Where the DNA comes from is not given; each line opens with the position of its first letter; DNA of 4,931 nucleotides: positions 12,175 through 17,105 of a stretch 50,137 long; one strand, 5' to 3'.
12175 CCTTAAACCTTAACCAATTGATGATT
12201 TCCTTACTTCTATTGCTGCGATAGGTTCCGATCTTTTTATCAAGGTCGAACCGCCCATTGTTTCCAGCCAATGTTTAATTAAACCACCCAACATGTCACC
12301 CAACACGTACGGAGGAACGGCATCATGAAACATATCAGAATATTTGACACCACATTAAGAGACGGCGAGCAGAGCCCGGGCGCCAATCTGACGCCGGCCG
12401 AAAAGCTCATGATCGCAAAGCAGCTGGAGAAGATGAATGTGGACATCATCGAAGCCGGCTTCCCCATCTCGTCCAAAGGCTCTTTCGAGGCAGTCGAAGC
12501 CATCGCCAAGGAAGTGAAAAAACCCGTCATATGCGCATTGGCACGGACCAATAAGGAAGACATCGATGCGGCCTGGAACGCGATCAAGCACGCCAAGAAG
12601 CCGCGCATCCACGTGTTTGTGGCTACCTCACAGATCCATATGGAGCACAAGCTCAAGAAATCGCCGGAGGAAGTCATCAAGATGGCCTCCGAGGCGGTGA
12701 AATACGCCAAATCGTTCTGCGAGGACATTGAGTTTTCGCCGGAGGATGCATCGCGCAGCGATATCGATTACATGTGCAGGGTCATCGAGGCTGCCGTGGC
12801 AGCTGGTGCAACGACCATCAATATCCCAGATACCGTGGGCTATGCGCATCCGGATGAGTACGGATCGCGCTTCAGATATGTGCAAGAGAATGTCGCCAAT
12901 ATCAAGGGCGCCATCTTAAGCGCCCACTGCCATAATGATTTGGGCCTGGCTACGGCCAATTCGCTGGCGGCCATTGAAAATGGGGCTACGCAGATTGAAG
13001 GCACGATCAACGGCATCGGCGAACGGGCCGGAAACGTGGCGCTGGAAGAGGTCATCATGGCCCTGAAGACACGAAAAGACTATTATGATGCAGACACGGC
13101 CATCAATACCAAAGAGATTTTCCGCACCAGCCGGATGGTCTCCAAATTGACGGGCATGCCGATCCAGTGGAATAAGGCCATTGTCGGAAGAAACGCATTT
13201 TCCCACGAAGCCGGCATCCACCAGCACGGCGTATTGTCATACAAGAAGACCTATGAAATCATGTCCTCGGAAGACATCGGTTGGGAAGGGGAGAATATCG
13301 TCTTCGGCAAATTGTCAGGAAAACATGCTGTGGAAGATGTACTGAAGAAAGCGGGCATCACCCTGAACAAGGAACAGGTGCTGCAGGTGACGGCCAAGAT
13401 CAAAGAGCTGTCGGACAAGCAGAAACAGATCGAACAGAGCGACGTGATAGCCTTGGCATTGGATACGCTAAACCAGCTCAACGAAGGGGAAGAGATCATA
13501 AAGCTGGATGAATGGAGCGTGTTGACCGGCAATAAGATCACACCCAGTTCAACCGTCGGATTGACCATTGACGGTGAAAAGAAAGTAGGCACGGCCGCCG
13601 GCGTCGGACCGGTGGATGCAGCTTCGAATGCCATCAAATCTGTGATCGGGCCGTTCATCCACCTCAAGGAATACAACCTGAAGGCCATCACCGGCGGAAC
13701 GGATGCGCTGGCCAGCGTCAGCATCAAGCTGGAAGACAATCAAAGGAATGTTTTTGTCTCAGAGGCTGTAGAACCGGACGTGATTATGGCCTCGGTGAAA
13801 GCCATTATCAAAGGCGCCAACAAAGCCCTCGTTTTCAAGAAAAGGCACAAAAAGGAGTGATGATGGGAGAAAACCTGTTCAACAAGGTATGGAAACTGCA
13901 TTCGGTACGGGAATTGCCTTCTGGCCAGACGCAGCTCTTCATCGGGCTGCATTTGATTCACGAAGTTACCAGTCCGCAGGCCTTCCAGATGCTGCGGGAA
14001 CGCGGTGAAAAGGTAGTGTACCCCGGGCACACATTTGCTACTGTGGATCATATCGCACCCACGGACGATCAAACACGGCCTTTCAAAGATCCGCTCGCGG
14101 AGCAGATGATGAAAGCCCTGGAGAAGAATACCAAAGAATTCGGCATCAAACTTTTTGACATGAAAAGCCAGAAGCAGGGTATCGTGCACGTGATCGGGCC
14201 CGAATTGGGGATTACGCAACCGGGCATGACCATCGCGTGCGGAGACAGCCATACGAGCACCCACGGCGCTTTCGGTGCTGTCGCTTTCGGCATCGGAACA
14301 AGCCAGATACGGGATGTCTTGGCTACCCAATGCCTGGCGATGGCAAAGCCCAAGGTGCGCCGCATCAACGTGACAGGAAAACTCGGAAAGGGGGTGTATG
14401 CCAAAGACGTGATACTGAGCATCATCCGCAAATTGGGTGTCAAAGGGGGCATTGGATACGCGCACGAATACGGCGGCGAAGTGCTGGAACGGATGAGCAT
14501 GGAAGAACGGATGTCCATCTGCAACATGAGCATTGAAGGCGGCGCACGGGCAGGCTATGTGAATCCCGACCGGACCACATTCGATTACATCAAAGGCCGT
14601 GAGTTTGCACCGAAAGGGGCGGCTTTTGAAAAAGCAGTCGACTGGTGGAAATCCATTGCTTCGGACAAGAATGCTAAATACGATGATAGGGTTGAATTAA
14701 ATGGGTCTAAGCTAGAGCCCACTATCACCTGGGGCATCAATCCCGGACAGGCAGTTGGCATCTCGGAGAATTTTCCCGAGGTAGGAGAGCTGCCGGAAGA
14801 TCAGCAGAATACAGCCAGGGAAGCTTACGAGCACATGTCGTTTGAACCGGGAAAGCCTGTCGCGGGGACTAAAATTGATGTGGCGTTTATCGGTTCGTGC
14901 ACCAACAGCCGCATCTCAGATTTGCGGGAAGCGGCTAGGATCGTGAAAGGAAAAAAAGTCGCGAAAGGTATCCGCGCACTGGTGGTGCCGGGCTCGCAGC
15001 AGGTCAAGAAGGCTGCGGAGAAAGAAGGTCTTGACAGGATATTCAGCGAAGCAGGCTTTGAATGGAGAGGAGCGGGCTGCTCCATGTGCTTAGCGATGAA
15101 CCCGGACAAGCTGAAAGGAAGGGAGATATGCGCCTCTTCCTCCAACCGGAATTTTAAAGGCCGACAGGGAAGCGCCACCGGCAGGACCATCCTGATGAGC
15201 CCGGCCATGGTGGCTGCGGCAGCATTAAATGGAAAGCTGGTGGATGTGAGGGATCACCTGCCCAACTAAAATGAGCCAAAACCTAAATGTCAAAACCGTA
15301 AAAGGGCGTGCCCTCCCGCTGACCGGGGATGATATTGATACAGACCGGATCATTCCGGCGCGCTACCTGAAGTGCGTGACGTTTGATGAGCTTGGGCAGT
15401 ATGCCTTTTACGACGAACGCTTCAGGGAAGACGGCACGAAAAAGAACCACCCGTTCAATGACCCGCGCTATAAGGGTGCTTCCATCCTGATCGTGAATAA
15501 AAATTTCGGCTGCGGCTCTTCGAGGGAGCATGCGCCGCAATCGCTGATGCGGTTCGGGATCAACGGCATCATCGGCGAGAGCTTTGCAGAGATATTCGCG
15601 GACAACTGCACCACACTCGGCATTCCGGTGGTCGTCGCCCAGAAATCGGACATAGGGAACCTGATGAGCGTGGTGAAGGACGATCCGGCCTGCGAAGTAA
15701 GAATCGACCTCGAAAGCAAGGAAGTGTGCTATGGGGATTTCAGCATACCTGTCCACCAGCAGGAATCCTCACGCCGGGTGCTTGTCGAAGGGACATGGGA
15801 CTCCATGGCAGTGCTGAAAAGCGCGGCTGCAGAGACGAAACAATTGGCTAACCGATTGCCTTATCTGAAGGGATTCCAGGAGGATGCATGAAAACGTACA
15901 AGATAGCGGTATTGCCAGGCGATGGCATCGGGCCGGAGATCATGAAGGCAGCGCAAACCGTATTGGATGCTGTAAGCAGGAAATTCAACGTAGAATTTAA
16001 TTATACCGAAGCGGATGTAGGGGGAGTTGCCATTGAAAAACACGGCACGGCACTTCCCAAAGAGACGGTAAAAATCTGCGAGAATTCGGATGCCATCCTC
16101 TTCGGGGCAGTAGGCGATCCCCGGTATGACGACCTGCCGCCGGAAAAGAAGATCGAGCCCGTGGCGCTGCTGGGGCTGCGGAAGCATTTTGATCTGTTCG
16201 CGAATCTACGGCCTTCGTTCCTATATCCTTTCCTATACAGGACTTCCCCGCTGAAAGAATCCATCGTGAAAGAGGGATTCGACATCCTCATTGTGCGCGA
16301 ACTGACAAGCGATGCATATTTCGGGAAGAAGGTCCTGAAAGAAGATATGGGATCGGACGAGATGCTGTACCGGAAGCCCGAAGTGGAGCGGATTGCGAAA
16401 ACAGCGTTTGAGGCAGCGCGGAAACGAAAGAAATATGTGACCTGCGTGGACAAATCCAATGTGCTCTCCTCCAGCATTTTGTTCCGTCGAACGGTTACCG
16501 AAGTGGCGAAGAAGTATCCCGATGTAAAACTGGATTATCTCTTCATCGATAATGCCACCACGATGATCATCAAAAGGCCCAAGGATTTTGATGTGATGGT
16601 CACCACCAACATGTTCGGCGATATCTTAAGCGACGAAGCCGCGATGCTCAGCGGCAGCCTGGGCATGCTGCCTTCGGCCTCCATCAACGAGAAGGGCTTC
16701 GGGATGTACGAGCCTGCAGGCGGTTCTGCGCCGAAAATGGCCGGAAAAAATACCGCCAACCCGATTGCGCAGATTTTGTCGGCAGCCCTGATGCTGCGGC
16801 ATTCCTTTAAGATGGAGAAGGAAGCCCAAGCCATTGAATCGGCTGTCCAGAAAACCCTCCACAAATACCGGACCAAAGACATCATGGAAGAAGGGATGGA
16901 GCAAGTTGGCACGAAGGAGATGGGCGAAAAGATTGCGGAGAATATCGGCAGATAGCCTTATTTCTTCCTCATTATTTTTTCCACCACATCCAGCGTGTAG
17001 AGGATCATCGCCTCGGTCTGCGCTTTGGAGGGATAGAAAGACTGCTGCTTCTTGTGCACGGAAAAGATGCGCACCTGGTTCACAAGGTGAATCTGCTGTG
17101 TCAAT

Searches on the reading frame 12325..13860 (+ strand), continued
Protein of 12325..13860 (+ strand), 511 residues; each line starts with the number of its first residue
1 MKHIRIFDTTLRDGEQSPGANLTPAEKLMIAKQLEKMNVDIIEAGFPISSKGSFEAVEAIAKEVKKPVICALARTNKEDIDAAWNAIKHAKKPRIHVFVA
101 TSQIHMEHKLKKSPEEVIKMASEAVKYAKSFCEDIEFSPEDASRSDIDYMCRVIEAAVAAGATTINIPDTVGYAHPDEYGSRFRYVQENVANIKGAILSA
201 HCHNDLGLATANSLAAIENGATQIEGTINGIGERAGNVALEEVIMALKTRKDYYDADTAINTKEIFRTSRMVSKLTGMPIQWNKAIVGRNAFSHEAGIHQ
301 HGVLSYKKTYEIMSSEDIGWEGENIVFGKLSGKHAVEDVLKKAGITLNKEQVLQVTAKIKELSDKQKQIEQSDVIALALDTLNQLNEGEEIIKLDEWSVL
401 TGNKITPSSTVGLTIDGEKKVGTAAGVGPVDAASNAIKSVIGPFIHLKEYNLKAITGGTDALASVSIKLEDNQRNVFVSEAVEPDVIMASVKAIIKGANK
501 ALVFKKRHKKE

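Call 59: list_cluster_members(proteins=[window:12325-13860:+, window:9431-11965:+, window:38220-40190:-, P0001, P0014])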
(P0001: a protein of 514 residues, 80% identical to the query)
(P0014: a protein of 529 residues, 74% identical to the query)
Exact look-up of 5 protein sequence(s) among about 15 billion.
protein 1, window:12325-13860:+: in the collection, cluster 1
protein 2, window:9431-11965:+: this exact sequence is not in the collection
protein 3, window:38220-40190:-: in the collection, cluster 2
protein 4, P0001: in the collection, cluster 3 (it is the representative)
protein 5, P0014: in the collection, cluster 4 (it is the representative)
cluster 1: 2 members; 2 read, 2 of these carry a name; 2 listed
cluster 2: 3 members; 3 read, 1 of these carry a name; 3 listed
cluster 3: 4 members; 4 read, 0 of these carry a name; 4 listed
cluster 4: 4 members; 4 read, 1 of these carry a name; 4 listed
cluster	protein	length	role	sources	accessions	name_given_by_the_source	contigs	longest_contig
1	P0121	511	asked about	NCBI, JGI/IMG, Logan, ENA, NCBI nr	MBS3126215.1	2-isopropylmalate synthase [Candidatus Woesearchaeota archaeon]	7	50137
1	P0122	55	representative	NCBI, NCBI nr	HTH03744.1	MAG TPA: hypothetical protein VL882_25885 [Vicinamibacterales bacterium] | hypothetical protein [Vicinamibacterales bacterium]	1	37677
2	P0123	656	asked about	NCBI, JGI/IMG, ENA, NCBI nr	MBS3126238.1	sodium-translocating pyrophosphatase [Candidatus Woesearchaeota archaeon]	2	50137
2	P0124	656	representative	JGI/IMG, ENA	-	-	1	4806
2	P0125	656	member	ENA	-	-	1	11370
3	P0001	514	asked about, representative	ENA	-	-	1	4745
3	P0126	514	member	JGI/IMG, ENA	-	-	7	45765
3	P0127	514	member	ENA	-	-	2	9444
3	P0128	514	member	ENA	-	-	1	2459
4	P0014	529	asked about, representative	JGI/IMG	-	-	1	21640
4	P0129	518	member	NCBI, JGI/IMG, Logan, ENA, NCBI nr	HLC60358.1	MAG TPA: 2-isopropylmalate synthase [Candidatus Nanoarchaeia archaeon] | 2-isopropylmalate synthase [Candidatus Nanoarchaeia archaeon]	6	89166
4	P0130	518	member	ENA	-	-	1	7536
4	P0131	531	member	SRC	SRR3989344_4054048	-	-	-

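Call 77: find_encoding_contigs(protein=P0047, flank=2500, max_places=3)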
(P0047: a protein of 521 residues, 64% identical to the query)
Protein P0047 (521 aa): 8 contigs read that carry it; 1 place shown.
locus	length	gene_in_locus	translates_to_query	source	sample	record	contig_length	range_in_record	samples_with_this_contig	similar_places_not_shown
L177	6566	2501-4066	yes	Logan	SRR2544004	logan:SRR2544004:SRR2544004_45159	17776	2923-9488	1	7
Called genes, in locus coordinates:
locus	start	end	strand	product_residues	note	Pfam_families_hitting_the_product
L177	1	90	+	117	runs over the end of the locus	PF01934:HepT-like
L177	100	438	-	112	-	-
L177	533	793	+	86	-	-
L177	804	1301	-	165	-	PF19502:DUF6036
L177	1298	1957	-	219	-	-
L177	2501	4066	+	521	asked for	PF00682:HMGL-like, PF22617:HCS_D2, PF08502:LeuA_dimer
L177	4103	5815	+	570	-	PF02776:TPP_enzyme_N, PF00205:TPP_enzyme_M, PF02775:TPP_enzyme_C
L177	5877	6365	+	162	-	PF01842:ACT, PF22629:ACT_AHAS_ss, PF13710:ACT_5, PF10369:ALS_ss_C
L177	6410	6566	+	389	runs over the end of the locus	PF00999:Na_H_Exchanger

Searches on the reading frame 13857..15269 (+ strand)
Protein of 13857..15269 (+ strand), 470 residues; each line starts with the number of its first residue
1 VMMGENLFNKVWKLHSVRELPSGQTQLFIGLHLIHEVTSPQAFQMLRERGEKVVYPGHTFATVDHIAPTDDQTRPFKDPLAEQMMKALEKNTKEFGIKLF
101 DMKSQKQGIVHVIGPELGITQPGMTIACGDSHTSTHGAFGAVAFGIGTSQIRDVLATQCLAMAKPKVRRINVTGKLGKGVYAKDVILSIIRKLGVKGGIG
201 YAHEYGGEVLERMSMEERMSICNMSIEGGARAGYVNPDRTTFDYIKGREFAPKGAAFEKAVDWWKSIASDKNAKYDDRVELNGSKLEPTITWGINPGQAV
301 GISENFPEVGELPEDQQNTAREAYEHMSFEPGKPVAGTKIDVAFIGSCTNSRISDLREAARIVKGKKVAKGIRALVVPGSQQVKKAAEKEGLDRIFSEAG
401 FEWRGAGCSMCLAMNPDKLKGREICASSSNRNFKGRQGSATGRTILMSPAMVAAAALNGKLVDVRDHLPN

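Call 6: search_protein_families(library=ncbifam, proteins=[window:13857-15269:+])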
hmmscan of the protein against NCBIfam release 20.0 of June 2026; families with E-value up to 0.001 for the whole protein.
window:13857-15269:+ (470 aa): 19 families
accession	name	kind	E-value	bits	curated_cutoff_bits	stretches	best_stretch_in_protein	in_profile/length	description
NF004016.0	PRK05478.1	subfamily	6.5e-224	743.7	510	1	2-466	1-465/468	3-isopropylmalate dehydratase large subunit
TIGR00170.1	leuC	equivalog_domain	3.8e-197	655.5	560.25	1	4-466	2-465/466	3-isopropylmalate dehydratase large subunit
NF009116.0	PRK12466.1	subfamily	2.4e-196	652.9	531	1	2-467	2-468/472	3-isopropylmalate dehydratase large subunit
NF001614.1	PRK00402.1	subfamily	3e-103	345.7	385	2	26-304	24-284/415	aconitase/3-isopropylmalate dehydratase large subunit family protein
TIGR01343.1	hacA_fam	subfamily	4.2e-100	335.2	385.7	2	27-304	23-281/412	homoaconitate hydratase family protein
TIGR02086.1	IPMI_arch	subfamily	1.8e-86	290.5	410.15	2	29-296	26-271/411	3-isopropylmalate dehydratase/homoaconitate hydratase family large subunit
NF040615.1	HacA_Meth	equivalog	3.8e-83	279.5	550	2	26-304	23-288/419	homoaconitase large subunit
TIGR02083.1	LEU2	equivalog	3e-77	260.3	610.65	2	30-304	28-284/419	3-isopropylmalate dehydratase large subunit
NF005558.0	PRK07229.1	equivalog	3.5e-74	250.5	612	1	3-466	1-414/647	aconitate hydratase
TIGR01342.1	acon_putative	hypoth_equivalog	9.4e-57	192.6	719.15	2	87-303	77-279/655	putative aconitate hydratase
TIGR01340.1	aconitase_mito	equivalog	5.3e-46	157.3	825.35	1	82-461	111-472/745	aconitate hydratase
TIGR00139.1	h_aconitase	equivalog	5.2e-40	137.5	529.9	2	338-462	320-452/709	homoaconitase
NF006757.0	PRK09277.1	subfamily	9e-38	129.5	686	1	125-461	206-558/888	aconitate hydratase AcnA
NF009520.0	PRK12881.1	subfamily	7.6e-37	126.5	905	1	125-461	206-559/893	aconitate hydratase AcnA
TIGR01341.1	aconitase_1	equivalog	6.3e-34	116.8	945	1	125-461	190-549/876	aconitate hydratase AcnA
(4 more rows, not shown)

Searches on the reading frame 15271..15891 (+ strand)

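Call 6: search_protein_families(library=ncbifam, proteins=[window:15271-15891:+])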
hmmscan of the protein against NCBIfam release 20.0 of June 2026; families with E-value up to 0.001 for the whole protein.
window:15271-15891:+ (206 aa): 14 families
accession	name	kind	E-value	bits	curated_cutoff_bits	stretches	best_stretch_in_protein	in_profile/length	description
NF002458.0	PRK01641.1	subfamily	2.1e-58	197.2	167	1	7-196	4-193/202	3-isopropylmalate dehydratase small subunit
TIGR00171.1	leuD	equivalog_domain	6.7e-37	127.2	116.25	1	7-178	4-177/188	3-isopropylmalate dehydratase small subunit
TIGR02087.1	LEUD_arch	subfamily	9.2e-26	90.5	108.95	1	18-153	6-124/157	LeuD/DmdB family oxidoreductase small subunit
TIGR02084.1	leud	equivalog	2.1e-23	82.7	245.85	1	19-126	7-104/156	3-isopropylmalate dehydratase small subunit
NF040625.1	HacB2_Meth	equivalog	4.8e-23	81.4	230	1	9-133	3-117/161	homoaconitase small subunit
NF040604.2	HacB_Meth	equivalog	5.8e-23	81.5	230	1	10-153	3-128/159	homoaconitase small subunit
NF010629.0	PRK14023.1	equivalog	3.8e-19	69.1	229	1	19-151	8-124/166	homoaconitate hydratase small subunit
NF005558.0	PRK07229.1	equivalog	5.7e-12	45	612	1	9-131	469-587/647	aconitate hydratase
TIGR01342.1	acon_putative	hypoth_equivalog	5.9e-10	38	719.15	1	8-125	467-584/655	putative aconitate hydratase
TIGR00139.1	h_aconitase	equivalog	1.8e-06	26.7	529.9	1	20-114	540-626/709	homoaconitase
NF006757.0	PRK09277.1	subfamily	2.2e-06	25.7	686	1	71-126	759-815/888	aconitate hydratase AcnA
TIGR01341.1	aconitase_1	equivalog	4.5e-06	24.6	945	1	71-128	750-808/876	aconitate hydratase AcnA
TIGR01340.1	aconitase_mito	equivalog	1.6e-05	23.5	825.35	1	54-132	604-686/745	aconitate hydratase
NF009520.0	PRK12881.1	subfamily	2.4e-05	22.3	905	1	70-127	763-821/893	aconitate hydratase AcnA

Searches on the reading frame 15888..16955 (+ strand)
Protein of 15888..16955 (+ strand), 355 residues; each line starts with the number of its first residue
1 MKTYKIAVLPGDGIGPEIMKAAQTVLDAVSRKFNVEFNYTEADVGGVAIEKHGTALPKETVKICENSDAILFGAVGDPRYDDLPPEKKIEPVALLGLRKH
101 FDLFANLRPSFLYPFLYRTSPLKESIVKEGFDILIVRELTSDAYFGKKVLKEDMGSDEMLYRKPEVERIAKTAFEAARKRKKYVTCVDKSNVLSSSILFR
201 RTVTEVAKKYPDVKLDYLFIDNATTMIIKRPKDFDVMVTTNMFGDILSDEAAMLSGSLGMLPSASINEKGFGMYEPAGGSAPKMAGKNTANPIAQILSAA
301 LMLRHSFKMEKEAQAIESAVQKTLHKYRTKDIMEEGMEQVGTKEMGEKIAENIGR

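Call 6: search_protein_families(library=ncbifam, proteins=[window:15888-16955:+])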
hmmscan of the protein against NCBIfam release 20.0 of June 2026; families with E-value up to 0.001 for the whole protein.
window:15888-16955:+ (355 aa): 17 families
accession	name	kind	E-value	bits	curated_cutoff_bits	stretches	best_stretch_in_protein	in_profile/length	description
TIGR00169.1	leuB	equivalog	1.5e-138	461.6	353.2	1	5-349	1-349/349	3-isopropylmalate dehydrogenase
NF002898.0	PRK03437.1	equivalog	1.3e-87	294.4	393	1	2-353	3-345/347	3-isopropylmalate dehydrogenase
TIGR02088.1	LEU3_arch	subfamily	1.5e-84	284.1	409.8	1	6-349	1-323/324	isopropylmalate/isohomocitrate dehydrogenases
NF040626.1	AksF2_Meth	equivalog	1.9e-82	277.2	540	1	4-353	2-330/333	homoisocitrate dehydrogenase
NF040619.1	AksF_Meth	equivalog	6.3e-78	262.3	500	1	4-349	2-343/343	homoisocitrate dehydrogenase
TIGR02089.1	TTC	equivalog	4.3e-72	242.9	470.4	1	1-351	1-350/352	tartrate dehydrogenase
NF006529.0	PRK08997.1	equivalog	4.3e-67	226.4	510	1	1-332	1-318/335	isocitrate dehydrogenase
NF006673.0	PRK09222.1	equivalog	4.6e-67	227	509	1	3-355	4-343/482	NADP-dependent isocitrate dehydrogenase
NF006048.0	PRK08194.1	equivalog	1.5e-63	215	501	1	1-352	1-348/352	tartrate dehydrogenase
TIGR02924.1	ICDH_alpha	equivalog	1.2e-57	196.1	561.35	1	5-355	2-339/473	isocitrate dehydrogenase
NF040855.1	iso_homocit_dh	equivalog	3.4e-57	194.2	680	1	4-329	2-298/345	isocitrate--homoisocitrate dehydrogenase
TIGR00175.1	mito_nad_idh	equivalog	2.9e-53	181.2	432.4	1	3-335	3-320/334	isocitrate dehydrogenase (NAD(+))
NF005036.0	PRK06451.1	equivalog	4.1e-38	131.2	484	2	218-352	273-407/412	NADP-dependent isocitrate dehydrogenase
TIGR00183.1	prok_nadp_idh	equivalog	1e-35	123.4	567.3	2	219-353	281-416/417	isocitrate dehydrogenase (NADP(+))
NF005425.0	PRK07006.1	equivalog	5.4e-31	107.8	490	2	223-352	285-415/416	NADP-dependent isocitrate dehydrogenase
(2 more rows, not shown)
